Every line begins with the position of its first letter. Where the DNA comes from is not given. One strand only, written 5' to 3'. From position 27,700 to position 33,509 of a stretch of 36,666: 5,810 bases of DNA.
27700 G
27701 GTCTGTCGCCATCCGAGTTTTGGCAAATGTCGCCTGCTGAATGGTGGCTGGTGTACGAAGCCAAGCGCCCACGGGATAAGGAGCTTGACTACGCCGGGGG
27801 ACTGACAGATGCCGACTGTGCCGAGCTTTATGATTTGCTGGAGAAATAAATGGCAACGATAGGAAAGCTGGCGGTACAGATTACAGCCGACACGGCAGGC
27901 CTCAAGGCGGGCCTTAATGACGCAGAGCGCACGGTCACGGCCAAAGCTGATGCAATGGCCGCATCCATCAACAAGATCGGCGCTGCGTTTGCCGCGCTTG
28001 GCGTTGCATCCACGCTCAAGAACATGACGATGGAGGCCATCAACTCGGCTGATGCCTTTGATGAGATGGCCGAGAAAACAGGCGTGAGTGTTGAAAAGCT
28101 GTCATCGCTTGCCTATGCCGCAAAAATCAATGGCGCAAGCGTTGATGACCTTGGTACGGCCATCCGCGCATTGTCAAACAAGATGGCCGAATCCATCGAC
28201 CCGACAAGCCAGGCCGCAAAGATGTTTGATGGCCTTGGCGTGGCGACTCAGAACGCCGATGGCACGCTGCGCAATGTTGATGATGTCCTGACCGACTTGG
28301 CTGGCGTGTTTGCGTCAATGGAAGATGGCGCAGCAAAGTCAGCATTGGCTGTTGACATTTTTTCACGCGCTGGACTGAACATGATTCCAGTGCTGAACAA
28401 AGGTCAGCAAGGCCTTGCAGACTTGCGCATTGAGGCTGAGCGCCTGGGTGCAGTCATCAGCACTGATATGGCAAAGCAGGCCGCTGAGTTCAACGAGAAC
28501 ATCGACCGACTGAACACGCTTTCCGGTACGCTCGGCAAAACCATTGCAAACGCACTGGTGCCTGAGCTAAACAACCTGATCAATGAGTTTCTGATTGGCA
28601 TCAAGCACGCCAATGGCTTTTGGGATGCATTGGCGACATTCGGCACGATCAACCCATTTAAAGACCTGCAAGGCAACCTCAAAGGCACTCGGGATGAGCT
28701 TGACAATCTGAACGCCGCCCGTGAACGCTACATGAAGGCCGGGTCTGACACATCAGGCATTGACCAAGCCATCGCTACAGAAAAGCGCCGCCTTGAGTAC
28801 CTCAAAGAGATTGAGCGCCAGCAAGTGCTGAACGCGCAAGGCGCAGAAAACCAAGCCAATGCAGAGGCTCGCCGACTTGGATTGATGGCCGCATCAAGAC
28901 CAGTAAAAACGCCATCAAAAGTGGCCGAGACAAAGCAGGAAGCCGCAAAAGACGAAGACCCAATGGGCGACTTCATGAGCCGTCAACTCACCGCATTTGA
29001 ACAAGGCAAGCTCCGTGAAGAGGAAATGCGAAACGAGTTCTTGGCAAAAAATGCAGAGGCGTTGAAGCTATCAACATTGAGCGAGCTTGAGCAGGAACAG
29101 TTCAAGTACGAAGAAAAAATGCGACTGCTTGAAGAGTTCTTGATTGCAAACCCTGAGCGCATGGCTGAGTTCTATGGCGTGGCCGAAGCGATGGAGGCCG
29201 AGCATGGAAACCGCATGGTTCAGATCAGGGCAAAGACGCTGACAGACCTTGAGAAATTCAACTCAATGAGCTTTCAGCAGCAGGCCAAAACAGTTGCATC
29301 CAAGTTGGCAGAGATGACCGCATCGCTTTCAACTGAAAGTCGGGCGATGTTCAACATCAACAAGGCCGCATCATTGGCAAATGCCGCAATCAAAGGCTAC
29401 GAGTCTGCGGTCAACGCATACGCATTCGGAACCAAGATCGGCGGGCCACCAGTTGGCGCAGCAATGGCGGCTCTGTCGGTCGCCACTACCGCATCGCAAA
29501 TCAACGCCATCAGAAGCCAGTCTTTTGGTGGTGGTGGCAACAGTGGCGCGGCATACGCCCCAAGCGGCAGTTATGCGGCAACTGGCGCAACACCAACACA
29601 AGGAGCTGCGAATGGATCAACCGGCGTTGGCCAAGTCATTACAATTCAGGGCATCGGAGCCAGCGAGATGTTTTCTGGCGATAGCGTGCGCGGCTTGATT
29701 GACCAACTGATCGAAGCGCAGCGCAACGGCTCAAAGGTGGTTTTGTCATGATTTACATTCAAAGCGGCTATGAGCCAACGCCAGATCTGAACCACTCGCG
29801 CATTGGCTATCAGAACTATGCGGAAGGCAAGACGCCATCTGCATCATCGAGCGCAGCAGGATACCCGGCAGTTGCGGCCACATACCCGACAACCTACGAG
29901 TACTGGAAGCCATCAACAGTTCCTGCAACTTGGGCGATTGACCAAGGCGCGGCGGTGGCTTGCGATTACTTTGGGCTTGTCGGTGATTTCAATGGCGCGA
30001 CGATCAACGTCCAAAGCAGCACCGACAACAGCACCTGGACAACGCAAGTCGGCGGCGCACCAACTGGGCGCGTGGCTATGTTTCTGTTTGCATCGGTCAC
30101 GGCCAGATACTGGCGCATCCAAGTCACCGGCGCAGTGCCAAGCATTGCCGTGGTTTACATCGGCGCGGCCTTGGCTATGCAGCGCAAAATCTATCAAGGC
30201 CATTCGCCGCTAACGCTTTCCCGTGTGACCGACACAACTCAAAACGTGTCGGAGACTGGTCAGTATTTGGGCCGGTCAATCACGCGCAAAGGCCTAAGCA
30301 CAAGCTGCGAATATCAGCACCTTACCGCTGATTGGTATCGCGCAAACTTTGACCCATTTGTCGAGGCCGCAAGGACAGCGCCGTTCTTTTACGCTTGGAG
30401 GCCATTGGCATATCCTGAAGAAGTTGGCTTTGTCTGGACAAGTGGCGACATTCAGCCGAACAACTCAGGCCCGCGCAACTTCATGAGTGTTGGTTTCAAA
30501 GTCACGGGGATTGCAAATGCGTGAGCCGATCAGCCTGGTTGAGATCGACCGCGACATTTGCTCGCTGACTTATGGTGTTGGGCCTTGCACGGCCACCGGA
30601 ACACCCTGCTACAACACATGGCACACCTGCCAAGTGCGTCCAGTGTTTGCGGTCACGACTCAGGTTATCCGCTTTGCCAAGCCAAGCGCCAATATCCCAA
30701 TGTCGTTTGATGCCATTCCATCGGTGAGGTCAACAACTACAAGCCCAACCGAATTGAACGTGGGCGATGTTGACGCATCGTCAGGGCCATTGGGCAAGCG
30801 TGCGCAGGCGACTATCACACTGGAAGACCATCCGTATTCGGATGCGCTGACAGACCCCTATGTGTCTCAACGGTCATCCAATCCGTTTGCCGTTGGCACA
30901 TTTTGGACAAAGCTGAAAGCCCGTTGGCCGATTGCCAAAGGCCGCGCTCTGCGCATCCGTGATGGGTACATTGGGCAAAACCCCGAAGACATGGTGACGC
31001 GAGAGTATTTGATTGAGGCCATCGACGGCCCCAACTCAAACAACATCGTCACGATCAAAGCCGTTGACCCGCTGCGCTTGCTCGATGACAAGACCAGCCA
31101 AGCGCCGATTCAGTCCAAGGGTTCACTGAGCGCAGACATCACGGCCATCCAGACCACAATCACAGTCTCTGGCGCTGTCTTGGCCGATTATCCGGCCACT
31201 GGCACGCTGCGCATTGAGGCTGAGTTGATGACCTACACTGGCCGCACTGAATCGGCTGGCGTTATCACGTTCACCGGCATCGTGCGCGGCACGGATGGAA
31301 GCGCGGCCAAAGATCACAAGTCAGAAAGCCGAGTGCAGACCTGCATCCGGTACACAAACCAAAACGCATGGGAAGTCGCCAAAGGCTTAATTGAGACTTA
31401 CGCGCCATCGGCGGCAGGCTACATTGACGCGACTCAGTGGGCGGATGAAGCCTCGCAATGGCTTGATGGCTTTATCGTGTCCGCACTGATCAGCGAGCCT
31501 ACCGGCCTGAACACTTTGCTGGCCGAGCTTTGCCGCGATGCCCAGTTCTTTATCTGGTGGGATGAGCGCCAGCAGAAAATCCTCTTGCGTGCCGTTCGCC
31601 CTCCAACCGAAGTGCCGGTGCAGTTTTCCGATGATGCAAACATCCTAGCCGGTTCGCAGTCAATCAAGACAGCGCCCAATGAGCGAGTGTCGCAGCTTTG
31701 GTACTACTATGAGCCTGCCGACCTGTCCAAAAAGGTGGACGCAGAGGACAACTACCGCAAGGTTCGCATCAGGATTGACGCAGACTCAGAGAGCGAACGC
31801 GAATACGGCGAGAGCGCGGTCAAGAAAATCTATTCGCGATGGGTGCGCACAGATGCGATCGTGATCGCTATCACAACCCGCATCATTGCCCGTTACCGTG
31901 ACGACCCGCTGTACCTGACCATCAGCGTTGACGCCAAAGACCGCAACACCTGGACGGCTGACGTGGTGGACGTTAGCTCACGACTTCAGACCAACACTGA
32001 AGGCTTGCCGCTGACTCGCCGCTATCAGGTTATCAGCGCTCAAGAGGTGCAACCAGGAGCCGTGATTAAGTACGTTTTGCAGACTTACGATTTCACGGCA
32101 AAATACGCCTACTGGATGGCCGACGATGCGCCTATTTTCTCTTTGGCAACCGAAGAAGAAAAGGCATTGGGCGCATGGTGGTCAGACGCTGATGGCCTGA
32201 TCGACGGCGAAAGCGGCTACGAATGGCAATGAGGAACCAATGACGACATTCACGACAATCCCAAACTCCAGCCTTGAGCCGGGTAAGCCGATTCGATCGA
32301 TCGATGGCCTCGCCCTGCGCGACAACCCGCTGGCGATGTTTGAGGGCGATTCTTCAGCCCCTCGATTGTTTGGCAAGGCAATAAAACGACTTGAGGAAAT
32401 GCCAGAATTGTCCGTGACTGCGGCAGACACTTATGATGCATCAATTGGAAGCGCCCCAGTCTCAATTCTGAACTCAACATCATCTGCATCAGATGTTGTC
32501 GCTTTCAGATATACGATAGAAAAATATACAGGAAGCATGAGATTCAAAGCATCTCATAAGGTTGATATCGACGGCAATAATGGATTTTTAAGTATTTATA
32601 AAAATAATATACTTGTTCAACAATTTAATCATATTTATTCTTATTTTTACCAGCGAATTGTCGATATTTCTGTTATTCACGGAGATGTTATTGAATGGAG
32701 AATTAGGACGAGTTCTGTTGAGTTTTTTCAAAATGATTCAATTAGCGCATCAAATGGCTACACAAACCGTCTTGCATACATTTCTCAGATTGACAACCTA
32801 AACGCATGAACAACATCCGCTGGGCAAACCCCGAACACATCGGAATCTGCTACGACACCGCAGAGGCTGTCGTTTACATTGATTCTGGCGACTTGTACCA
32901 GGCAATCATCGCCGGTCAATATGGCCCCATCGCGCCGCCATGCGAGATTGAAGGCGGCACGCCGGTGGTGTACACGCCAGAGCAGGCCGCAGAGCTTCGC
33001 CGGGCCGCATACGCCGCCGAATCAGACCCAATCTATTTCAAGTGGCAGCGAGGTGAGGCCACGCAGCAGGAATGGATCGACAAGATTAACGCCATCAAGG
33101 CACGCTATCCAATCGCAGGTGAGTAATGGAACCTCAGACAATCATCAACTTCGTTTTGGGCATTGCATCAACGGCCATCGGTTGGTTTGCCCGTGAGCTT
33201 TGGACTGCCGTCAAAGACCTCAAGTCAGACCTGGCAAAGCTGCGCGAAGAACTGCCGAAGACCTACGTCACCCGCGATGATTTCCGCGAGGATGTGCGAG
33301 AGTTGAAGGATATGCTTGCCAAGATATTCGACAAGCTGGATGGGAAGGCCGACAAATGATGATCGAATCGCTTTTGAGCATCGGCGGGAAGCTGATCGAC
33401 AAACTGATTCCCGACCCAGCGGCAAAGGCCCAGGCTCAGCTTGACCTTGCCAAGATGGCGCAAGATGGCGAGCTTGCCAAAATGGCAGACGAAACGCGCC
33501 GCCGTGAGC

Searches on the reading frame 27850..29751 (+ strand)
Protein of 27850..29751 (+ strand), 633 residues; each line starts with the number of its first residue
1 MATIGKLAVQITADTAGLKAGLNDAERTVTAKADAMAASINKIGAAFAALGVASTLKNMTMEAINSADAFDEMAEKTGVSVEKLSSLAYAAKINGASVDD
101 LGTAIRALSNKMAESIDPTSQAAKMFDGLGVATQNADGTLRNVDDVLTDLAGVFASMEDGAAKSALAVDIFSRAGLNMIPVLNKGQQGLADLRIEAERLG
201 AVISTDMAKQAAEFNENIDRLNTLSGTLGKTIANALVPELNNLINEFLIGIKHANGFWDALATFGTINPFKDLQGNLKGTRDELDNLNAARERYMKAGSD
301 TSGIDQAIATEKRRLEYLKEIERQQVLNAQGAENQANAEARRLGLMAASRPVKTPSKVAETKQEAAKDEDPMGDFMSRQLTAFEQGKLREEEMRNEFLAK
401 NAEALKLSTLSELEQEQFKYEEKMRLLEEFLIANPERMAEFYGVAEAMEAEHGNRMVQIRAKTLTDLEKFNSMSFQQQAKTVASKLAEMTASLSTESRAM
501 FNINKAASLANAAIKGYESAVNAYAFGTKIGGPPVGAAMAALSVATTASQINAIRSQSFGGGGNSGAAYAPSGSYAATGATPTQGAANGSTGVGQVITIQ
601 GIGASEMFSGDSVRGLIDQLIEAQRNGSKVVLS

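Call 17: search_protein_families(library=phrogs, proteins=[window:27850-29751:+], max_evalue=0.01)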
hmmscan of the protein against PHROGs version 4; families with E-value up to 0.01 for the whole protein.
window:27850-29751:+ (633 aa): 18 families
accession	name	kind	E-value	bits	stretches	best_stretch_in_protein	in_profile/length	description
phrog_9483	-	tail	1.1e-63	216.9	2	365-630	393-652/657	tail length tape measure protein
phrog_13338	-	unknown function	5e-51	174.9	1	14-244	12-241/903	-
phrog_8462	-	tail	4e-38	132.6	1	2-246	7-253/672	tail length tape measure protein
phrog_8125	-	tail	1.8e-26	94.3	1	28-247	53-274/578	tail length tape measure protein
phrog_2276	-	tail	2.6e-25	90.2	1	13-248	35-284/673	tail length tape measure protein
phrog_9388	-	unknown function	1.7e-19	71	1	36-247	31-234/615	-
phrog_3981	-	tail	6e-18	66.3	1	8-264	4-269/584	tail length tape measure protein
phrog_12506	-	tail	1.8e-17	64.6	1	28-166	27-160/218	tail length tape measure protein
phrog_2854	-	tail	7.5e-17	62.3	1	1-420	3-430/855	tail length tape measure protein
phrog_3824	-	unknown function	1.7e-11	44.8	1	18-248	34-260/750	-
phrog_10574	-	tail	4.1e-11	43.3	1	6-420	5-393/640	tail length tape measure protein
phrog_33680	-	unknown function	4.3e-11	42.6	1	41-244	289-497/726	-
phrog_22443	-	unknown function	3.2e-10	39.8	1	9-244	10-248/1064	-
phrog_1506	-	tail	5.3e-10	39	1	308-562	956-1176/1269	tail length tape measure protein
phrog_33360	-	tail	4.5e-06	25.8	1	64-173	402-512/1239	tail length tape measure protein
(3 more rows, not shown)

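Call 18: search_protein_families(library=pfam, proteins=[window:27850-29751:+], max_evalue=0.01)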
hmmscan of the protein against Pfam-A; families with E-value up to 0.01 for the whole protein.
window:27850-29751:+ (633 aa): 1 family
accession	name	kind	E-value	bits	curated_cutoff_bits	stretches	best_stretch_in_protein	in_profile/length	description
PF10145.14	PhageMin_Tail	-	1.7e-06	28.5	33.2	1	14-171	41-200/201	Phage-related minor tail protein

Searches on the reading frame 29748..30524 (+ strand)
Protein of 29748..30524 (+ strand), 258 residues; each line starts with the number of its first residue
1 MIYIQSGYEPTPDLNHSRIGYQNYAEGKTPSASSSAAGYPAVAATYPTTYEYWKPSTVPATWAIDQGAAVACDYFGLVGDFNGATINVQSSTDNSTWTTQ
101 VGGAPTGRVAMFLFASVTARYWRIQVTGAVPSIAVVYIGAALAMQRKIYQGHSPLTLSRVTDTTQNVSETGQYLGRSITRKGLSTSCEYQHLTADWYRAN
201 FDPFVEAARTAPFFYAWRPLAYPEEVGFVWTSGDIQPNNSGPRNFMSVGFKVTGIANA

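Call 17: search_protein_families(library=phrogs, proteins=[window:29748-30524:+], max_evalue=0.01)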
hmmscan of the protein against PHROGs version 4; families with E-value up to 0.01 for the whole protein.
window:29748-30524:+ (258 aa): 2 families
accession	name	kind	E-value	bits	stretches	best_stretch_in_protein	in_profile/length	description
phrog_11633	-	unknown function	7.4e-67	226.4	1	8-255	16-269/270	-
phrog_9522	-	tail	3.1e-05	24.4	1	57-136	143-235/241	major tail protein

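Call 18: search_protein_families(library=pfam, proteins=[window:29748-30524:+], max_evalue=0.01)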
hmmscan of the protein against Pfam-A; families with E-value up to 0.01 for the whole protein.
window:29748-30524:+ (258 aa): 1 family
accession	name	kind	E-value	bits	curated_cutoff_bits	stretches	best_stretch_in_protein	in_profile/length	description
PF00754.31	F5_F8_type_C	-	5.3e-06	27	28.2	1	31-128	3-114/127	F5/8 type C domain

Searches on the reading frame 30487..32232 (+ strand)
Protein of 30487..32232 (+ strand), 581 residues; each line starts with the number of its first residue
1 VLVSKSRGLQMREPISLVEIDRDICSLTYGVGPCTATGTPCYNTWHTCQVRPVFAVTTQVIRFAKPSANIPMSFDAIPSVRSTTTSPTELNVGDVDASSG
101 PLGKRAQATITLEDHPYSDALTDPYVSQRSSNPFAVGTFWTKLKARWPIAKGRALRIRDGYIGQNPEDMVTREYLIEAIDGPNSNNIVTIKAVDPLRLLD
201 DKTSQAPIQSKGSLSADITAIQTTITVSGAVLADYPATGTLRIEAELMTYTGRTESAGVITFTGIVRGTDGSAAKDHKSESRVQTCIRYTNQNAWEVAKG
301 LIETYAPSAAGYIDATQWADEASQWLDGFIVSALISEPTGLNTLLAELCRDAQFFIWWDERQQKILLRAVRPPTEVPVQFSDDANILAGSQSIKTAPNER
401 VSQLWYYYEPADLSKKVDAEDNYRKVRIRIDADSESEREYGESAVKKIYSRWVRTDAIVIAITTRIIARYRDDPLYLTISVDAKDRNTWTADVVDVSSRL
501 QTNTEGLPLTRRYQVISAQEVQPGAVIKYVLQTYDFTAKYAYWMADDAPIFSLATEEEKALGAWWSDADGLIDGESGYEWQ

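Call 17: search_protein_families(library=phrogs, proteins=[window:30487-32232:+], max_evalue=0.01)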
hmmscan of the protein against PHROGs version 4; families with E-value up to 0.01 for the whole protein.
window:30487-32232:+ (581 aa): 2 families
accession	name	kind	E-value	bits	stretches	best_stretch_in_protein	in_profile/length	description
phrog_11439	-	tail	8.2e-131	438.7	1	10-573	6-558/775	tail fiber protein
phrog_2885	-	tail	5.2e-06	24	1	208-273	69-129/4179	baseplate wedge subunit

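Call 18: search_protein_families(library=pfam, proteins=[window:30487-32232:+], max_evalue=0.01)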
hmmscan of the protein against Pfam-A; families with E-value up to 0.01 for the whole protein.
window:30487-32232:+ (581 aa): 0 families

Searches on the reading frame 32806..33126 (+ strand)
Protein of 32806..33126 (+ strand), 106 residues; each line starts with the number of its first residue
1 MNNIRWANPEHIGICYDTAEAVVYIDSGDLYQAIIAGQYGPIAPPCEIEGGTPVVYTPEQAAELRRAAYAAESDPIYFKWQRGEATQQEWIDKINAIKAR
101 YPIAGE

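Call 17: search_protein_families(library=phrogs, proteins=[window:32806-33126:+], max_evalue=0.01)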
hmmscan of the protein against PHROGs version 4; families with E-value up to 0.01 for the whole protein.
window:32806-33126:+ (106 aa): 3 families
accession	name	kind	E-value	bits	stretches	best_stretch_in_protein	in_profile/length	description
phrog_2432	-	unknown function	1.7e-11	45.4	1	55-104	37-92/94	-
phrog_2687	-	unknown function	1.3e-09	39.6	1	59-104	20-71/73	-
phrog_5714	-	unknown function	3e-08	34.7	1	60-103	39-90/95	-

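Call 18: search_protein_families(library=pfam, proteins=[window:32806-33126:+], max_evalue=0.01)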
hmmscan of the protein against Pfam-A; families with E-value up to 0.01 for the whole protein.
window:32806-33126:+ (106 aa): 0 families

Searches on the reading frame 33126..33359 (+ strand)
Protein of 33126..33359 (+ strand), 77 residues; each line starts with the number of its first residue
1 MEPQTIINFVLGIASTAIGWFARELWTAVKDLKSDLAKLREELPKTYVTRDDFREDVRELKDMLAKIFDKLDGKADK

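Call 17: search_protein_families(library=phrogs, proteins=[window:33126-33359:+], max_evalue=0.01)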
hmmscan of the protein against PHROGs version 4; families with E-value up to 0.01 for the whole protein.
window:33126-33359:+ (77 aa): 4 families
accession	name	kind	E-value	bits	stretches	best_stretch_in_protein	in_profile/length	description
phrog_462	-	other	3e-12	47.6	1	2-77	8-96/101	lipoprotein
phrog_7885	-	unknown function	3e-05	24.9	1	11-76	12-77/83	-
phrog_12220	-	unknown function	0.00023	22.2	1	12-74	7-72/89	-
phrog_1009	-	unknown function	0.0022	19.1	1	5-72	16-86/103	-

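Call 18: search_protein_families(library=pfam, proteins=[window:33126-33359:+], max_evalue=0.01)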
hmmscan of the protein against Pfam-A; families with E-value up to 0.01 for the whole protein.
window:33126-33359:+ (77 aa): 1 family
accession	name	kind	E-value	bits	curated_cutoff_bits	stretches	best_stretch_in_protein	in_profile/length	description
PF19380.4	DUF5955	-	0.0092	16.8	27.1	0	23-54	9-40/88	Family of unknown function (DUF5955)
